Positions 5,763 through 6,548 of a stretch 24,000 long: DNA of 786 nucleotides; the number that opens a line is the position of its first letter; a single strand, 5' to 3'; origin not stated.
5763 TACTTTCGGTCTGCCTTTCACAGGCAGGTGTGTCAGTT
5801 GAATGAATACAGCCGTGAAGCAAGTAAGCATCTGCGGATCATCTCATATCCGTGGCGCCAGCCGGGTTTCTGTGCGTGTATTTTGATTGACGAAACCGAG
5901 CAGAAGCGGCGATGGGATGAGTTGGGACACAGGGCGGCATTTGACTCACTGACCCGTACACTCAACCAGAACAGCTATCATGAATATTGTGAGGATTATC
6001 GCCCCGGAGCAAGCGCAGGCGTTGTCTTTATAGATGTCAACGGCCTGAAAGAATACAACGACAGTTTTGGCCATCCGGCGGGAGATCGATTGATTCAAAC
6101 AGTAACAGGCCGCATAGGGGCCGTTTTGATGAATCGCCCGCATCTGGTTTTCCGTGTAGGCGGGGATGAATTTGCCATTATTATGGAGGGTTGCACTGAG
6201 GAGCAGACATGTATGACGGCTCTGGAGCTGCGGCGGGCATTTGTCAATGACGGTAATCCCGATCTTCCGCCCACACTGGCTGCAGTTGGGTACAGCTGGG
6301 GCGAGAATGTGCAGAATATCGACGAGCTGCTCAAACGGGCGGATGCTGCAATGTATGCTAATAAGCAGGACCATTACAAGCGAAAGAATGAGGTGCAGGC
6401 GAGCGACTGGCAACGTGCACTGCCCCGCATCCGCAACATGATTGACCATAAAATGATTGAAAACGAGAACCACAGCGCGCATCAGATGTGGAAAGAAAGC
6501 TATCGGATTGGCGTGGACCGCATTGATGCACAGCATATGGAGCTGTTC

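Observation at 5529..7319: Four-domain diguanylate cyclase: PAS - GGDEF - hemerythrin - CheX-like domain with a substituted catalytic Asn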

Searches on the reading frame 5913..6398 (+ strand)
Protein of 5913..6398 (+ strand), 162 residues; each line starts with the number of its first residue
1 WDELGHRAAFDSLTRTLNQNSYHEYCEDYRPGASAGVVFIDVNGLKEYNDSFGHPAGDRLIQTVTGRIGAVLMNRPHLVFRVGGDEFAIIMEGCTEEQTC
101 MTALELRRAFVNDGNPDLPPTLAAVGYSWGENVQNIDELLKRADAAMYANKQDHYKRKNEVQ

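Call 66: search_solved_structures(query=window:5913-6398:+, max_evalue=0.00001, show_alignments=2)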
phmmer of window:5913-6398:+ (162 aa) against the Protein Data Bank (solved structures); distinct sequences matched with E-value up to 0.00001: 42.
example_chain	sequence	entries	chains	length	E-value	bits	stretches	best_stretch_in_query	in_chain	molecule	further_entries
4urs_A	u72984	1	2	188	8.6e-15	58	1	3-152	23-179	DIGUANYLATE CYCLASE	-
4urg_A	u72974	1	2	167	2.5e-14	56.5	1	29-152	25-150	DIGUANYLATE CYCLASE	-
4urq_U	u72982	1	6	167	4.1e-14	55.8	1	29-152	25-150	DIGUANYLATE CYCLASE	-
5euh_A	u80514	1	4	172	1.4e-13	54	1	14-153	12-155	Putative GGDEF domain membrane protein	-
5m3c_A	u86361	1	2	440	2.3e-13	53.4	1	20-152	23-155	Diguanylate cyclase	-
4wxw_A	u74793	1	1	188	4.3e-13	52.5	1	10-153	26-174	Uncharacterized protein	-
4wxo_A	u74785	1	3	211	4.9e-13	52.3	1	9-153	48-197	Uncharacterized protein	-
8wcn_A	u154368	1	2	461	1.1e-12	51.1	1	4-151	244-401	Diguanylate cyclase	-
4rnh_A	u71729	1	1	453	2.4e-12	50.1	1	6-152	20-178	Motility regulator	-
4rnf_A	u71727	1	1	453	2.4e-12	50.1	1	6-152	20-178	Motility regulator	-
4zve_A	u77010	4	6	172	3.6e-12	49.5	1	23-152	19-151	Diguanylate cyclase DosC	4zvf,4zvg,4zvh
6tts_A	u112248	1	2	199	5.1e-12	49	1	8-154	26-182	GGDEF diguanylate cyclase DgcB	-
3i5b_A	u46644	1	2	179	6.5e-12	48.7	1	11-151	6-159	WspR response regulator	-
3i5c_A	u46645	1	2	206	7.9e-12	48.4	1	11-151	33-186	Fusion of General control protein GCN4 and WSPR response regulator protein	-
9t28_A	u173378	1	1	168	9e-12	48.2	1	11-111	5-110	diguanylate cyclase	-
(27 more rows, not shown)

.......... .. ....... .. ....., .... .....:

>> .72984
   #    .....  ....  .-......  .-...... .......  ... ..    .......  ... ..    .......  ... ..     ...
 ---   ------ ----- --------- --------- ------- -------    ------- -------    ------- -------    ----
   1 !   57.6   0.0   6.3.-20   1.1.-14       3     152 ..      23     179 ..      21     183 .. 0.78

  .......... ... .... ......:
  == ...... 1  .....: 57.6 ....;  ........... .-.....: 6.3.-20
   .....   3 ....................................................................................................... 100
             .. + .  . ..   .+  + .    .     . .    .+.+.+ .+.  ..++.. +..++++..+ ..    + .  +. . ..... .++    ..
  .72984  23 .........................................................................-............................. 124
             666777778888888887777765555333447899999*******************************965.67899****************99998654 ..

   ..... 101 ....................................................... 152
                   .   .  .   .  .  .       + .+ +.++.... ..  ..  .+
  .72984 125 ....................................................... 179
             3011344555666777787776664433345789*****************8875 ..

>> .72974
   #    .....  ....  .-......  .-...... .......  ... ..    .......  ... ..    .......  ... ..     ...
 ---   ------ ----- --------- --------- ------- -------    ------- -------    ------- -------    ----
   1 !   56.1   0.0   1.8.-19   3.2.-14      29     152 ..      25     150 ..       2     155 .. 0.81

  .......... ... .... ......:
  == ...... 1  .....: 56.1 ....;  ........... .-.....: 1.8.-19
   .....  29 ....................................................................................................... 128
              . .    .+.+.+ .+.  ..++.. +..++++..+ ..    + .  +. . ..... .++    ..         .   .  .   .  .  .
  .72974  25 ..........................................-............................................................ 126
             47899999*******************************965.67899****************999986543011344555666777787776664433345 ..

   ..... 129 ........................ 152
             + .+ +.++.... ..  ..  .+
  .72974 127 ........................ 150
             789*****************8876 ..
